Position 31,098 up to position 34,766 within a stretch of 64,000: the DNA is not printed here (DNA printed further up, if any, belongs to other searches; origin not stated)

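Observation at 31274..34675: Two perfect 7-2-7 palindromes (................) bracket the histidine-kinase gene: candidate operator of the adjacent LuxR/NarL-type response regulator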

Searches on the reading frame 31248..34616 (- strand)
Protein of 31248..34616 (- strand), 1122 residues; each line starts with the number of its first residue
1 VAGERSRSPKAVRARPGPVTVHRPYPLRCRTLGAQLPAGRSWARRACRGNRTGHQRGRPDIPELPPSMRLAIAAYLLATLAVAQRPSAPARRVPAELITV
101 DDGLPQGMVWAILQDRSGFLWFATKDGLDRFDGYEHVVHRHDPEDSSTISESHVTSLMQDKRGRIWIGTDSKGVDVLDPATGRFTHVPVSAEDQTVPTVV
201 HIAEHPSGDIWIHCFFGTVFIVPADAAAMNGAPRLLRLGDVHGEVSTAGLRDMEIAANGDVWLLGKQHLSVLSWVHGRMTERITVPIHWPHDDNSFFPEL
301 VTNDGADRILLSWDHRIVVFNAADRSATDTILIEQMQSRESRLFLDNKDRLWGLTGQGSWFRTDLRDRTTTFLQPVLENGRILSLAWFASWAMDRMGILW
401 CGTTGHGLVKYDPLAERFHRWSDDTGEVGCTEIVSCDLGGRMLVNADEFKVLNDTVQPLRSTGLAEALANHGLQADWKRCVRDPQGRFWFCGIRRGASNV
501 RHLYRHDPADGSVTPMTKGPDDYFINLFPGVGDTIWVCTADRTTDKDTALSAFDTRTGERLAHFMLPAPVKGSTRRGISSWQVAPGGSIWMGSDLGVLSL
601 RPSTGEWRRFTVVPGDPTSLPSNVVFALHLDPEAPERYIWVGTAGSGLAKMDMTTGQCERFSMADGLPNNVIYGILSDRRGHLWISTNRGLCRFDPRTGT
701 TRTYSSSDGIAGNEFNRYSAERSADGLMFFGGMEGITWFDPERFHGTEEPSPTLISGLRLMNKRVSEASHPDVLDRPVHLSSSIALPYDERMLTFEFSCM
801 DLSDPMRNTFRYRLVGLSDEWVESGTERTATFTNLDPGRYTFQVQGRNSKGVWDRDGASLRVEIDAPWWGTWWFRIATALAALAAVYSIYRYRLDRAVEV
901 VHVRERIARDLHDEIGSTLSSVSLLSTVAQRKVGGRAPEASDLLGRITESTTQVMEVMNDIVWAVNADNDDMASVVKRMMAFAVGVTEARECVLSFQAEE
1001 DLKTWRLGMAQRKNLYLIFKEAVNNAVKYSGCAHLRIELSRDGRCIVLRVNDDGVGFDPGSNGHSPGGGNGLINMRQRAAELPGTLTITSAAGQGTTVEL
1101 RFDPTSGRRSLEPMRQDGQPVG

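Call 8: search_protein_families(library=pfam, proteins=[window:31248-34616:-])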
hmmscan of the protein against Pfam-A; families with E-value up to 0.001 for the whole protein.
window:31248-34616:- (1122 aa): 5 families
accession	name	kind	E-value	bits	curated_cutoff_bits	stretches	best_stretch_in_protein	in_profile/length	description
PF07494.17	Reg_prop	-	5.9e-20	69.2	20.4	2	666-689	1-24/24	Two component regulator propeller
PF07495.19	Y_Y_Y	-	2.7e-19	69.3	26.6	1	803-864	3-64/65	Y_Y_Y domain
PF02518.31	HATPase_c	-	7.7e-14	52.5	26.4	1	1012-1104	3-109/111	Histidine kinase-, DNA gyrase B-, and HSP90-like ATPase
PF07730.19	HisKA_3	-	2.4e-10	41.3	24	1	904-965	2-63/68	Histidine kinase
PF13581.12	HATPase_c_2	-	2e-07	31.5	27.4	1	998-1101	16-126/127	Histidine kinase-like ATPase domain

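Call 12: find_homologous_proteins(query=window:31251-34415:-, max_evalue=1e-30)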
Query window:31251-34415:- (1055 aa): 993 proteins with E <= 1e-30 among 8000 candidates; the best 120 are listed.
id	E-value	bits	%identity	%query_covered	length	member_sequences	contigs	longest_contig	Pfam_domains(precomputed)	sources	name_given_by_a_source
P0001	0.0e+0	2470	100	100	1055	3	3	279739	PF07495.20,PF07494.18,PF13581.13,PF07730.20,PF02518.32,PF08450.19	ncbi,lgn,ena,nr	ncbi:MAG TPA: two-component regulator propeller domain-containing protein [Flavobacteriales bacteriu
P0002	0.0e+0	1240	53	100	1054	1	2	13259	PF07495.20,PF07494.18,PF13581.13,PF07730.20,PF02518.32,PF08450.19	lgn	-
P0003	0.0e+0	1188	53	97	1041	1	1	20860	PF07495.20,PF07494.18,PF13581.13,PF07730.20,PF02518.32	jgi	jgi:signal transduction histidine kinase/streptogramin lyase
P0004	0.0e+0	1091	50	96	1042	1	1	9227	PF07495.20,PF07494.18,PF13581.13,PF07730.20,PF02518.32,PF08450.19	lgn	-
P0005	0.0e+0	1084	48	99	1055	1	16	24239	PF07495.20,PF07494.18,PF13581.13,PF07730.20,PF02518.32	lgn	-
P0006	0.0e+0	1058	47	100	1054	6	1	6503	PF07495.20,PF07494.18,PF13581.13,PF07730.20,PF02518.32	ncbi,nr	ncbi:MAG TPA: two-component regulator propeller domain-containing protein [Flavobacteriales bacteriu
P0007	0.0e+0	1020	47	97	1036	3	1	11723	PF07495.20,PF07494.18,PF07730.20,PF02518.32,PF08450.19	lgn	-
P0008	2.1e-295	1001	47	98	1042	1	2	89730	PF07495.20,PF07494.18,PF13581.13,PF07730.20,PF02518.32,PF08450.19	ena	-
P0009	4.6e-283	960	43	98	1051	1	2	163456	PF07495.20,PF07494.18,PF07730.20,PF02518.32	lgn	-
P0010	4.7e-265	901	45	99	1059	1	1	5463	PF07495.20,PF07494.18,PF13581.13,PF07730.20,PF02518.32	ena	-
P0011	2.4e-261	888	45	99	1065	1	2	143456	PF07495.20,PF07494.18,PF13581.13,PF07730.20,PF02518.32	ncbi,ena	-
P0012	6.3e-250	850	42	96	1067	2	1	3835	PF07495.20,PF07494.18,PF13581.13,PF07730.20,PF02518.32,PF08450.19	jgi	-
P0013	8.0e-247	840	42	98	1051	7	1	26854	PF07495.20,PF07494.18,PF13581.13,PF07730.20,PF02518.32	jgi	jgi:signal transduction histidine kinase/ligand-binding sensor domain-containing protein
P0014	1.9e-246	839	42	97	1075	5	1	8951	PF07495.20,PF07494.18,PF13581.13,PF07730.20,PF02518.32,PF08450.19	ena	-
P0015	5.2e-219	748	41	97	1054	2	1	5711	PF07495.20,PF07494.18,PF07730.20,PF02518.32,PF08450.19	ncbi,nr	ncbi:MAG: hypothetical protein KA791_13115 [Flavobacteriales bacterium]|nr:hypothetical protein [Fla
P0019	1.7e-179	617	33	67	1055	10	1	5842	PF07495.20,PF23748.2,PF07494.18,PF02518.32,PF08450.19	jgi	-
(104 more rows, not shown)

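Call 14: find_encoding_contigs(protein=P0002, flank=6000, max_places=2)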
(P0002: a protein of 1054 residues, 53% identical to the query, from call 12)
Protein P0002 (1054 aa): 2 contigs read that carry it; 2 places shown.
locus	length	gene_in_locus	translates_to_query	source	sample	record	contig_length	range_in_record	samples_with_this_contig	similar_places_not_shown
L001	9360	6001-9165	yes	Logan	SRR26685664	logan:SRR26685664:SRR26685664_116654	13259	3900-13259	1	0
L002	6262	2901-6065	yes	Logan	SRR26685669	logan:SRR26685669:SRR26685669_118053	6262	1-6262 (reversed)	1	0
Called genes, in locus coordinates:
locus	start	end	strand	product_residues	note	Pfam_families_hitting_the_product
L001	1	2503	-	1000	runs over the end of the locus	PF01419:Jacalin, PF01823:MACPF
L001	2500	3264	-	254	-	PF00045:Hemopexin (faint)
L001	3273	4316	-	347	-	-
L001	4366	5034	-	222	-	PF15138:Syncollin (faint), PF00030:Crystall (faint), PF03995:Inhibitor_I36 (weak), PF08964:Crystall_3 (faint)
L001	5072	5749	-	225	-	-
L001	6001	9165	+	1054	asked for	PF08450:SGL (faint), PF07494:Reg_prop (faint), PF07495:Y_Y_Y, PF07730:HisKA_3, PF13581:HATPase_c_2, PF02518:HATPase_c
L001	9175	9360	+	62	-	?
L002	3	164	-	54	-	?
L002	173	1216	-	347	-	-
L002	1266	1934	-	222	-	PF15138:Syncollin (faint), PF00030:Crystall (faint), PF03995:Inhibitor_I36 (weak), PF08964:Crystall_3 (faint)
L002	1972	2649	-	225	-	-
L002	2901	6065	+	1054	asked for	PF08450:SGL (faint), PF07494:Reg_prop (faint), PF07495:Y_Y_Y, PF07730:HisKA_3, PF13581:HATPase_c_2, PF02518:HATPase_c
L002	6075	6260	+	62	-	?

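Call 15: find_encoding_contigs(protein=P0003, flank=6000, max_places=2)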
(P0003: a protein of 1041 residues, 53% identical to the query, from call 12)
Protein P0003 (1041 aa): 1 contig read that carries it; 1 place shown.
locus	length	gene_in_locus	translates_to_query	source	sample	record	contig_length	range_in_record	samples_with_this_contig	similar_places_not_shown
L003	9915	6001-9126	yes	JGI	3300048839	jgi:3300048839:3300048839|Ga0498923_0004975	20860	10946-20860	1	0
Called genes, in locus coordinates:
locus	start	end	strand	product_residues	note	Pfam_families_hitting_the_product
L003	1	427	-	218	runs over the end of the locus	-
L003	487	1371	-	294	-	-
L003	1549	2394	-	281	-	-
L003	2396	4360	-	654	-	PF00082:Peptidase_S8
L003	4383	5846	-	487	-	-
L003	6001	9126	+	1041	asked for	PF07494:Reg_prop (faint), PF07495:Y_Y_Y, PF07730:HisKA_3, PF13581:HATPase_c_2, PF02518:HATPase_c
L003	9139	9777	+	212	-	PF00072:Response_reg, PF00196:GerE, PF08281:Sigma70_r4_2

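Call 16: find_encoding_contigs(protein=P0005, flank=6000, max_places=2)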
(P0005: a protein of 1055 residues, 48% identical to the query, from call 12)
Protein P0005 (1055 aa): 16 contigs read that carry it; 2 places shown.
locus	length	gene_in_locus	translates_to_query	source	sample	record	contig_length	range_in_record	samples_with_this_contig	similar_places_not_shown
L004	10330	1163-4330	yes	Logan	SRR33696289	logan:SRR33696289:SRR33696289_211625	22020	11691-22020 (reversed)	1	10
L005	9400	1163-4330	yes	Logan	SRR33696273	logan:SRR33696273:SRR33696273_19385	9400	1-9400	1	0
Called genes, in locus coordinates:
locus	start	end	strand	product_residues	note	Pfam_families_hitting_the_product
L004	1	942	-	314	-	?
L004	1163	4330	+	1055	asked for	PF07494:Reg_prop (faint), PF07495:Y_Y_Y, PF07730:HisKA_3, PF02518:HATPase_c, PF13581:HATPase_c_2 (weak)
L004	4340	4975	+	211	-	PF00072:Response_reg, PF00196:GerE, PF08281:Sigma70_r4_2 (weak)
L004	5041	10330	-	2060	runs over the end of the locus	PF00082:Peptidase_S8, PF11617:Cu-binding_MopE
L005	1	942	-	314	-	?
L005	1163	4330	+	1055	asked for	PF07494:Reg_prop (faint), PF07495:Y_Y_Y, PF07730:HisKA_3, PF02518:HATPase_c, PF13581:HATPase_c_2 (weak)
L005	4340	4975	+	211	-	PF00072:Response_reg, PF00196:GerE, PF08281:Sigma70_r4_2 (weak)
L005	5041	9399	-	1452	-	?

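Call 18: find_encoding_contigs(protein=P0008, flank=6000, max_places=1)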
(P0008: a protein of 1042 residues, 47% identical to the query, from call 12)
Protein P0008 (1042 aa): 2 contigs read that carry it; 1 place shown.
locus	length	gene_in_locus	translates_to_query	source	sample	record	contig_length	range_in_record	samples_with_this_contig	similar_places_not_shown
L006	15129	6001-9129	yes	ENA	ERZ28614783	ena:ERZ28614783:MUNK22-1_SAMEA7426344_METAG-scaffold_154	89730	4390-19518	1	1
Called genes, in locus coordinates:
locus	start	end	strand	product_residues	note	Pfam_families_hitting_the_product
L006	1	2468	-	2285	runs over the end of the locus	?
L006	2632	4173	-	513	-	-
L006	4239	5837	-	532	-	PF03781:FGE-sulfatase (faint)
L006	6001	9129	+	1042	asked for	PF08450:SGL (faint), PF07494:Reg_prop (faint), PF07495:Y_Y_Y, PF07730:HisKA_3, PF02518:HATPase_c, PF13581:HATPase_c_2 (faint)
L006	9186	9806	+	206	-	PF00072:Response_reg, PF00196:GerE, PF08281:Sigma70_r4_2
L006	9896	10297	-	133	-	-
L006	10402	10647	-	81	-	PF00196:GerE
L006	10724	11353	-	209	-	-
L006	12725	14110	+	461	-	PF12161:HsdM_N, PF02384:N6_Mtase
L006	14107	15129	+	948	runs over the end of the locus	PF00176:SNF2-rel_dom, PF13872:AAA_34 (faint), PF00270:DEAD, PF04851:ResIII, PF00271:Helicase_C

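Call 19: find_encoding_contigs(protein=P0009, flank=6000, max_places=1)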
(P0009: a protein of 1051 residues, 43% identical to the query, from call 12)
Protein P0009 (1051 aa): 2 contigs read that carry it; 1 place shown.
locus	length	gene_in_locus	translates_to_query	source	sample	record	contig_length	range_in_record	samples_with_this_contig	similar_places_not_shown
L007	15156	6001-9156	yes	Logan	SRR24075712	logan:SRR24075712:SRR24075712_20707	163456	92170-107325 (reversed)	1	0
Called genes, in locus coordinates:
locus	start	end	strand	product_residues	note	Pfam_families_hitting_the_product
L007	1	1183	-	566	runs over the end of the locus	PF00135:COesterase, PF20434:BD-FAE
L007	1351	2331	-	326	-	-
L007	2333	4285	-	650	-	PF00082:Peptidase_S8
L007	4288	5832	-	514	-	-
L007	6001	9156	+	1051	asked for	PF07494:Reg_prop (faint), PF07495:Y_Y_Y, PF07730:HisKA_3, PF02518:HATPase_c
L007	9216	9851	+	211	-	PF00072:Response_reg, PF00196:GerE, PF08281:Sigma70_r4_2 (weak)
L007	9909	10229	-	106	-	PF00085:Thioredoxin, PF08534:Redoxin (faint), PF13098:Thioredoxin_2, PF13192:Thioredoxin_3 (weak), PF13905:Thioredoxin_8 (faint)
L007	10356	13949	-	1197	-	PF02811:PHP, PF07733:DNA_pol3_alpha, PF17657:DNA_pol3_finger, PF14579:HHH_6, PF01336:tRNA_anti-codon (faint)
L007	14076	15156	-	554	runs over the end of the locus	PF17900:Peptidase_M1_N, PF01433:Peptidase_M1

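Call 20: find_encoding_contigs(protein=P0011, flank=6000, max_places=1)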
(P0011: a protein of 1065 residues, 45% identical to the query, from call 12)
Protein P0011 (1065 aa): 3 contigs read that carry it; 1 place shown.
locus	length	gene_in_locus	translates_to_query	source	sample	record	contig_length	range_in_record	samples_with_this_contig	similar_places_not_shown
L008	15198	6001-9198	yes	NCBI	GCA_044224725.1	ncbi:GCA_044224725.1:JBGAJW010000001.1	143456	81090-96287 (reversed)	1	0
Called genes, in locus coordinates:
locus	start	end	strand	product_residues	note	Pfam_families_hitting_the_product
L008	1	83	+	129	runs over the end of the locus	PF00903:Glyoxalase, PF22677:Ble-like_N (weak)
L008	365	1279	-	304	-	-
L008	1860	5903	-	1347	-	PF15902:Sortilin-Vps10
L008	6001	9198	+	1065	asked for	PF07494:Reg_prop (faint), PF07495:Y_Y_Y, PF07730:HisKA_3, PF13581:HATPase_c_2 (weak), PF02518:HATPase_c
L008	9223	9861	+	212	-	PF00072:Response_reg, PF00196:GerE, PF08281:Sigma70_r4_2, PF13384:HTH_23 (weak), PF13936:HTH_38 (faint)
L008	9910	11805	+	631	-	PF05139:Erythro_esteras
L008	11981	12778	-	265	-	PF00578:AhpC-TSA, PF08534:Redoxin, PF00085:Thioredoxin (weak), PF13905:Thioredoxin_8 (weak)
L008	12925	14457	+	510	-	PF17164:DUF5122 (faint), PF18962:Por_Secre_tail (weak)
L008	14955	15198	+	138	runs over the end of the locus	-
